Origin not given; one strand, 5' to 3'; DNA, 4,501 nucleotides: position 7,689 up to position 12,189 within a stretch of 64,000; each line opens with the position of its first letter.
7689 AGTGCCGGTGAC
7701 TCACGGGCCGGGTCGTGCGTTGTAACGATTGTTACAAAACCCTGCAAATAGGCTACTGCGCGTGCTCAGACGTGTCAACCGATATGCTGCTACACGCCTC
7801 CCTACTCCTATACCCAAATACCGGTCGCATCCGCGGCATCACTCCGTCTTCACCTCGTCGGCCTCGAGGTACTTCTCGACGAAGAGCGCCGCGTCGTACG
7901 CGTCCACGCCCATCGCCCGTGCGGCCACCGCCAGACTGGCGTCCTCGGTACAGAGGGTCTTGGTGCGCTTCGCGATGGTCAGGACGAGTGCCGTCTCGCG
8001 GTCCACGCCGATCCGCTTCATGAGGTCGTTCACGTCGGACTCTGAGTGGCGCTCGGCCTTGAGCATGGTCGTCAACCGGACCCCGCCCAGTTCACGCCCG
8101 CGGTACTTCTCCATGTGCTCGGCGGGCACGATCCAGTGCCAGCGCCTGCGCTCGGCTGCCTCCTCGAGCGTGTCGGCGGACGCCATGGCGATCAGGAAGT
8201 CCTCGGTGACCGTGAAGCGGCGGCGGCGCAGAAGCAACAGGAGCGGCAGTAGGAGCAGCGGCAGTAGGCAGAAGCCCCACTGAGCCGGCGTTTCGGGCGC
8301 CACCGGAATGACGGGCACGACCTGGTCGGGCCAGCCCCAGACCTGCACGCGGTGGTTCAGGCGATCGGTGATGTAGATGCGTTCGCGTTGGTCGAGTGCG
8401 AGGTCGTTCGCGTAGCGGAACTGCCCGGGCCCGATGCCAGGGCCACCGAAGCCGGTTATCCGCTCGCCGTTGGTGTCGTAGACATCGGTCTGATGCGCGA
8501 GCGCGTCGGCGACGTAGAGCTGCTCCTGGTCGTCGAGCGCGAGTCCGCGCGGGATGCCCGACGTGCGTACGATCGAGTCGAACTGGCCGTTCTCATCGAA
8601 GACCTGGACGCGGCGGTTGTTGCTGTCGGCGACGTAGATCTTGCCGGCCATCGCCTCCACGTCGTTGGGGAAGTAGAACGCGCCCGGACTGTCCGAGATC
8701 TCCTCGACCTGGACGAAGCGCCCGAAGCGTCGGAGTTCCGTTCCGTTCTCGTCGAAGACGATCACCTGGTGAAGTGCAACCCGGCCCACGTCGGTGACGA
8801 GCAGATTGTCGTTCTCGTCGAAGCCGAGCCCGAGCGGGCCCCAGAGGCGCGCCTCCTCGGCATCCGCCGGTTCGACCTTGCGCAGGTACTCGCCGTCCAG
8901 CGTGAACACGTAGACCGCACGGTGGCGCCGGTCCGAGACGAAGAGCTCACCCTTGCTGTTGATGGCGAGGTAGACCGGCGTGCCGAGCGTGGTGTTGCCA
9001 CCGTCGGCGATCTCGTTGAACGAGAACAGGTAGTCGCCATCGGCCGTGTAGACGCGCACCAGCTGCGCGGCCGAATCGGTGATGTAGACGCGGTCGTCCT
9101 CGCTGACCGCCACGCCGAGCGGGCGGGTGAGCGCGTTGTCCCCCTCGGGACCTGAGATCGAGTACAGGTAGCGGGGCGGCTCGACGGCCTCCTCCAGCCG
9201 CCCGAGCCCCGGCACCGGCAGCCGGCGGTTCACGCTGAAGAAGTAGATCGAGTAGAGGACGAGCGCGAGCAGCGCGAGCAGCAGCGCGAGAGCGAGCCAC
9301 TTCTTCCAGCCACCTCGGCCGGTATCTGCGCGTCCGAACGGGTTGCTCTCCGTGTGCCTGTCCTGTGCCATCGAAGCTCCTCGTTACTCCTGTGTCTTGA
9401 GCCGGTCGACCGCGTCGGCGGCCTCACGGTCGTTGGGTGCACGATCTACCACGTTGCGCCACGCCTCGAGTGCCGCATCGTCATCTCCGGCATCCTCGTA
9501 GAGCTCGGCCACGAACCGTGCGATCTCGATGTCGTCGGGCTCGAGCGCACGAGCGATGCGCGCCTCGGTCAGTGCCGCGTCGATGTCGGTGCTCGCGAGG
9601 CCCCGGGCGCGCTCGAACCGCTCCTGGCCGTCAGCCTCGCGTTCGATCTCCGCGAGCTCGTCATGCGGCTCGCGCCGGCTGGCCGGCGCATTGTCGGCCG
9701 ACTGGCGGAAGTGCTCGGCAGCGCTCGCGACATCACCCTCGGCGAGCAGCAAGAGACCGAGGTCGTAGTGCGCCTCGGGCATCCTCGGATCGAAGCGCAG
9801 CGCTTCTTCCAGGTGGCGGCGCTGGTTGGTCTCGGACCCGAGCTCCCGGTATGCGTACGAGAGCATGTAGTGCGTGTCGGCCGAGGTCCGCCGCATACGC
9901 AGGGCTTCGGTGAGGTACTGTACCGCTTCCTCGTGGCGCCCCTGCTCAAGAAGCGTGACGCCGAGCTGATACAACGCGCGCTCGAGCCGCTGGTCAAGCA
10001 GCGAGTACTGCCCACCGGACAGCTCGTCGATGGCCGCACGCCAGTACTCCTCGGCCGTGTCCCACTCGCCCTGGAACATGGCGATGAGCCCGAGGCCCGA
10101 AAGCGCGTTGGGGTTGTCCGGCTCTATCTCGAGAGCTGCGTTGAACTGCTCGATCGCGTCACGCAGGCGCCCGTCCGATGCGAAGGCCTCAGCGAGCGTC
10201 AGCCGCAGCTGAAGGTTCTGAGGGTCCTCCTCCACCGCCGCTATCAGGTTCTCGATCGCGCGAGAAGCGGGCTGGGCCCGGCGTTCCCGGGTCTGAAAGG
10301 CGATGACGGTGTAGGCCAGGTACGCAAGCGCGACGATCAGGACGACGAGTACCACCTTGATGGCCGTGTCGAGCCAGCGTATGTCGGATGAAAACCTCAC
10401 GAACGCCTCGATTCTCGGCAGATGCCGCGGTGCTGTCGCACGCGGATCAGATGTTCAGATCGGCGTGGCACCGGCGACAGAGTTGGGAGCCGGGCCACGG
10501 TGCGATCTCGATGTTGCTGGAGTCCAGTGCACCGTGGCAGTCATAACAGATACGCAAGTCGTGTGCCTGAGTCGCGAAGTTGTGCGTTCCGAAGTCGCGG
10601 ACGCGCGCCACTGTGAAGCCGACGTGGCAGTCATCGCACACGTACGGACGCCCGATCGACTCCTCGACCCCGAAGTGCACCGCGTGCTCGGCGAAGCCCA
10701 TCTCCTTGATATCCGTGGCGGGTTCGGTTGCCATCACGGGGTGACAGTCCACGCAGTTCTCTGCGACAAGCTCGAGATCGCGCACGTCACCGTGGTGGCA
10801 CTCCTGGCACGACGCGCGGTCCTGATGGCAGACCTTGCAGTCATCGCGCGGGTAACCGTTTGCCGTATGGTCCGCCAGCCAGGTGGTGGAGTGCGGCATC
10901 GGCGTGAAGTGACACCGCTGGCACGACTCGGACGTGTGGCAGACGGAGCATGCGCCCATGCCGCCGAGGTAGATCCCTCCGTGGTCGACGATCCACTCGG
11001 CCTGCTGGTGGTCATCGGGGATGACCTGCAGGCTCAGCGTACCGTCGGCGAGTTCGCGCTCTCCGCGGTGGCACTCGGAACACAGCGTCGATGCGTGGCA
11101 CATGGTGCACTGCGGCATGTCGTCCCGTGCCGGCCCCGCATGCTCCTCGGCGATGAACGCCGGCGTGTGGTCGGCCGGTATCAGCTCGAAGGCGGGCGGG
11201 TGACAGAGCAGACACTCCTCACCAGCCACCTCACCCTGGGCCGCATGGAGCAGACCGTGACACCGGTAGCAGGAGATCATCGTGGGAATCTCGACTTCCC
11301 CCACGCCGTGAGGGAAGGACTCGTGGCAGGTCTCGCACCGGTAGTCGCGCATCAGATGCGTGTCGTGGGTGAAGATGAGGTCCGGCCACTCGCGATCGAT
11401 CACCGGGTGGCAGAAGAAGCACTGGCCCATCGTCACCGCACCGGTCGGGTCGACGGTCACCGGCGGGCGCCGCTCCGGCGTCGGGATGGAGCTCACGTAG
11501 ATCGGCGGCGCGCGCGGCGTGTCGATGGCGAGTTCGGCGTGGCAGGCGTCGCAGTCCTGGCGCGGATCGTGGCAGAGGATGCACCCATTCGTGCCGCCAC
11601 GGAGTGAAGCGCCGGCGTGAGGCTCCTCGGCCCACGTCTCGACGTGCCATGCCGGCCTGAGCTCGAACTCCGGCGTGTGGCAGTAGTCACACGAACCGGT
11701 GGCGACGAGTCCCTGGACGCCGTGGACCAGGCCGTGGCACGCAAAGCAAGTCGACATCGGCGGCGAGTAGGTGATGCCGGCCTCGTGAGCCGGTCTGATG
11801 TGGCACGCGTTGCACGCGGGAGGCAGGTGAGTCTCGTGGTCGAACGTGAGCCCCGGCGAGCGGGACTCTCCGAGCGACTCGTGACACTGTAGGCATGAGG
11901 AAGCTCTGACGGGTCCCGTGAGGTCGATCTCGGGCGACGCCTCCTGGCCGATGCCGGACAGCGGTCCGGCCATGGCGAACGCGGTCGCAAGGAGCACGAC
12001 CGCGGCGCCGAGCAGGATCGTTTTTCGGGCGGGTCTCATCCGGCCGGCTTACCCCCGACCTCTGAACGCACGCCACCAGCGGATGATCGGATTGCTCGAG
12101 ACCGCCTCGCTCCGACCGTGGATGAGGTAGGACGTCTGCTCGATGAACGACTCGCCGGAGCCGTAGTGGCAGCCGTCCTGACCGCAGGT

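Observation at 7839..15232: Cytochrome b plus 7-, 13- and 20-haem cytochromes, a TPR protein and an NHL propeller in one operon: candidate quinol-to-extracellular electron conduit in an actinobacterium-like monoderm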

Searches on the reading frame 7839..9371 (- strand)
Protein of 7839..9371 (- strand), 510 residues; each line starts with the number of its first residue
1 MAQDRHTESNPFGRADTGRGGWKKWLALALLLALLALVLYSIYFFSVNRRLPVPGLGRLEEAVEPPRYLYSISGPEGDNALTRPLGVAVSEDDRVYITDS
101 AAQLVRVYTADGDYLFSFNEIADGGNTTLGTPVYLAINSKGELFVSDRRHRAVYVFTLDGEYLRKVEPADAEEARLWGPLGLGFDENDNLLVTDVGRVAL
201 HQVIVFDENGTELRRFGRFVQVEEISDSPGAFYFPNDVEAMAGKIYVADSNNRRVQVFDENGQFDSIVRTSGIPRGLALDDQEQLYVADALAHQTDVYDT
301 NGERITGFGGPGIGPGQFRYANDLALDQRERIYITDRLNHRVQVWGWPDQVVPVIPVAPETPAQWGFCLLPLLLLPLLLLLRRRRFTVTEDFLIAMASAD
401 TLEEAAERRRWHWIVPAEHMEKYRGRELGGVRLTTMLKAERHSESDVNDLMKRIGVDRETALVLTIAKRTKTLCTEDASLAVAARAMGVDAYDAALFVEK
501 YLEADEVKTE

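Call 8: search_protein_families(library=pfam, proteins=[window:7839-9371:-], max_evalue=0.01)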
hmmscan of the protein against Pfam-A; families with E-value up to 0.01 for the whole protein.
window:7839-9371:- (510 aa): 4 families
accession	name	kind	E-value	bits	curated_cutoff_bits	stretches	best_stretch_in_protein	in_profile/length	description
PF01436.27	NHL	-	1.7e-29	100.8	20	3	318-345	1-28/28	NHL repeat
PF17170.10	DUF5128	-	2.1e-16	60.4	22.9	2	283-342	54-114/321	6-bladed beta-propeller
PF08450.18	SGL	-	5.4e-07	29.9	26.3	0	82-167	134-221/246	SMP-30/Gluconolactonase/LRE-like region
PF25021.1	TEN_NHL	-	0.00083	18.9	27.1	0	73-154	22-97/357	Teneurin NHL domain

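Call 9: search_protein_families(library=ncbifam, proteins=[window:7839-9371:-], max_evalue=0.01)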
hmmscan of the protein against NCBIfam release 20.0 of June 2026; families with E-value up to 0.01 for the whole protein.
window:7839-9371:- (510 aa): 5 families
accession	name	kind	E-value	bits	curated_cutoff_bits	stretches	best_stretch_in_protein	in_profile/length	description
NF035926.1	scyF_NHL_VPEP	equivalog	2.7e-34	118.9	350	3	71-221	141-288/376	scytonemin biosynthesis PEP-CTERM protein ScyF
NF047780.1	LIC12708_fam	subfamily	1.5e-06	27.4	150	0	90-191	64-145/391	LIC_12708 family protein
NF033206.1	ScyE_fam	subfamily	8.2e-06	25.6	80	0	274-299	10-42/333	ScyD/ScyE family protein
TIGR03866.1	PQQ_ABC_repeats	subfamily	0.001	18.2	287.3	0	239-322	7-92/310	PQQ-dependent catabolism-associated beta-propeller protein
NF052280.1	7_blade_YncE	equivalog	0.0014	17.5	400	0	244-288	270-316/338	7-bladed beta-propeller protein YncE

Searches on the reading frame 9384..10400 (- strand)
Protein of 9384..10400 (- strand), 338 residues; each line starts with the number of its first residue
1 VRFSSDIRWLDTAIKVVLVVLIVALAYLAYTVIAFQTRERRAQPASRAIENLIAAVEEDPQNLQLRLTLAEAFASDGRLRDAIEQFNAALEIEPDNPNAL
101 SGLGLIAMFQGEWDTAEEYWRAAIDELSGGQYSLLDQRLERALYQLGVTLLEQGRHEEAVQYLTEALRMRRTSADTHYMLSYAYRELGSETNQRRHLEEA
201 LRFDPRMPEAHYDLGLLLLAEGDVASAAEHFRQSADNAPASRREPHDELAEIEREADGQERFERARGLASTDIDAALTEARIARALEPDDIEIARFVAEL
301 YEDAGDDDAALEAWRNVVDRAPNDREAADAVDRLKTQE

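Call 8: search_protein_families(library=pfam, proteins=[window:9384-10400:-], max_evalue=0.01)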
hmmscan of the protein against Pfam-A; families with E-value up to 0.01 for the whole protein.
window:9384-10400:- (338 aa): 27 families (the best 25 are shown)
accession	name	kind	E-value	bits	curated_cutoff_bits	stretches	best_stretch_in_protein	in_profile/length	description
PF13432.12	TPR_16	-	2.5e-27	95.3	32.7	5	194-241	17-64/65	Tetratricopeptide repeat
PF07719.23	TPR_2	-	1.9e-25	87.3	27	3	141-169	2-30/34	Tetratricopeptide repeat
PF00515.34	TPR_1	-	4.4e-25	86.9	27.8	2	141-170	2-31/34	Tetratricopeptide repeat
PF14559.12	TPR_19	-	7e-24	84.4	25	4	75-119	3-47/68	Tetratricopeptide repeat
PF13181.12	TPR_8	-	9.8e-23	78.8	25.7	1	141-171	2-32/34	Tetratricopeptide repeat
PF13414.12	TPR_11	-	1.1e-21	76.7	26.8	3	72-106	3-37/42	TPR repeat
PF13431.12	TPR_17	-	3.9e-20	70.8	24.4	1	86-118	2-34/34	Tetratricopeptide repeat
PF13428.12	TPR_14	-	5.9e-20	70.2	23.5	2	64-104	2-42/44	Tetratricopeptide repeat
PF13424.12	TPR_12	-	2.5e-15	56.9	30.1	2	98-171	4-76/77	Tetratricopeptide repeat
PF13174.12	TPR_6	-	1.7e-14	53.8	26.3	1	142-166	2-26/33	Tetratricopeptide repeat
PF13176.12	TPR_7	-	1.6e-12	46.9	27.9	1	142-172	1-31/36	Tetratricopeptide repeat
PF14561.12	TPR_20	-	8.5e-12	45.7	25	1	46-92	5-51/90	Tetratricopeptide repeat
PF12895.13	ANAPC3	-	3.9e-09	37.1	27.2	0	136-187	19-69/82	Anaphase-promoting complex, cyclosome, subunit 3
PF23914.1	TPR_CcmH_CycH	-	5.1e-09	36.6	42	1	45-124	66-148/158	Cytochrome c-type biogenesis protein H TPR domain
PF24575.1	TPR_Slam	-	3.3e-07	31.1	35.2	0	41-86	59-104/104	Surface lipoprotein assembly modifier, N-terminal TPR repeats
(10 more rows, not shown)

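Call 9: search_protein_families(library=ncbifam, proteins=[window:9384-10400:-], max_evalue=0.01)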
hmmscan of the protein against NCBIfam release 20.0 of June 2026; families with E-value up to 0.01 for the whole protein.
window:9384-10400:- (338 aa): 35 families (the best 25 are shown)
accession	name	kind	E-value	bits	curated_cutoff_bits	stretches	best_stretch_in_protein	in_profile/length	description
NF040959.1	MamA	equivalog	8.1e-27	94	200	2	135-241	32-138/204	magnetosome protein MamA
TIGR02521.1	type_IV_pilW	equivalog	2.6e-24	86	154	2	140-236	31-127/234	type IV pilus biogenesis/stability protein PilW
TIGR02917.1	PEP_TPR_lipo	equivalog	4.2e-22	77.9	312.2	2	81-240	279-429/899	XrtA/PEP-CTERM system TPR-repeat protein PrsT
TIGR03939.1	PGA_TPR_OMP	equivalog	1.1e-13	50.3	366.65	2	45-122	411-488/800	poly-beta-1,6 N-acetyl-D-glucosamine export porin PgaA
TIGR02795.1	tol_pal_ybgF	equivalog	1.6e-13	51.3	90.1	1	206-247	37-78/119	tol-pal system protein YbgF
NF002725.1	PRK02603.1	equivalog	6.3e-13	49.1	143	2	143-230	38-128/173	photosystem I assembly protein Ycf3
NF033762.1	social_mot_Tgl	equivalog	4.8e-11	42.5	225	2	57-166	25-126/252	social motility TPR repeat lipoprotein Tgl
NF052415.1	T3SS_chap_SctY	equivalog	2e-09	37.9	70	1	137-201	37-104/106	type III secretion apparatus assembly chaperone SctY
NF047371.1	FlcA_CTERM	equivalog_domain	3.1e-09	35.9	300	1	46-128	456-538/646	periplasmic flagellar collar protein FlcA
TIGR00990.1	3a0801s09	subfamily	6.4e-09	35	757.25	0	195-238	529-572/615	mitochondrial import receptor subunit TOM70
TIGR00540.1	TPR_hemY_coli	hypoth_equivalog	9.7e-09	34.5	142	2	149-261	270-377/385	heme biosynthesis-associated TPR protein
TIGR02552.1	LcrH_SycD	equivalog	1.1e-08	34.9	104.8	1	136-240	14-118/136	SycD/LcrH family type III secretion system chaperone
NF033758.1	gliding_GltE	equivalog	1.1e-08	34.5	225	1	195-328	73-191/411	adventurous gliding motility TPR repeat lipoprotein GltE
NF053607.1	CHU_0125_OmpA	equivalog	1.4e-08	33.8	620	1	36-135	24-125/639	CHU_0125 family OmpA-like outer membrane integrity protein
NF033920.0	C39_PA2778_fam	equivalog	1.5e-08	34.4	150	1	34-124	162-251/255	PA2778 family cysteine peptidase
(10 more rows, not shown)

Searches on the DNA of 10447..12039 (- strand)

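Call 69: search_rna_families(sources=[L005, L019, L020, L047, L036, L059], threshold=gathering)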
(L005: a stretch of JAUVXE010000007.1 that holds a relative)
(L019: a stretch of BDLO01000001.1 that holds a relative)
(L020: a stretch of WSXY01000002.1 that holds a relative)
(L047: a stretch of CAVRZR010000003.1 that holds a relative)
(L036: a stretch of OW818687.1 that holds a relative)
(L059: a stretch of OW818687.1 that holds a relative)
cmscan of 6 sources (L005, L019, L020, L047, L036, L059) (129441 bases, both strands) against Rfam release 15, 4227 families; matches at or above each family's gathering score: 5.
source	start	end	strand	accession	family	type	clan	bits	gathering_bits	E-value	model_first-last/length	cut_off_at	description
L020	14268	14385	+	RF01055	Molybdenum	Cis-reg; riboswitch;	-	71.2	36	6.8e-15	1-135/135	no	Molybdenum/Tungsten riboswitch aptamer (Moco RNA motif)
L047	14330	14448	+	RF01055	Molybdenum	Cis-reg; riboswitch;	-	70.4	36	1.2e-14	1-135/135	no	Molybdenum/Tungsten riboswitch aptamer (Moco RNA motif)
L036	14595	14717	+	RF01055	Molybdenum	Cis-reg; riboswitch;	-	67.6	36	8e-14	1-135/135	no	Molybdenum/Tungsten riboswitch aptamer (Moco RNA motif)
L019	14214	14334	+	RF01055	Molybdenum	Cis-reg; riboswitch;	-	61.5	36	5e-12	1-135/135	no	Molybdenum/Tungsten riboswitch aptamer (Moco RNA motif)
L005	14368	14497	+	RF01055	Molybdenum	Cis-reg; riboswitch;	-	56.3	36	1.6e-10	1-135/135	no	Molybdenum/Tungsten riboswitch aptamer (Moco RNA motif)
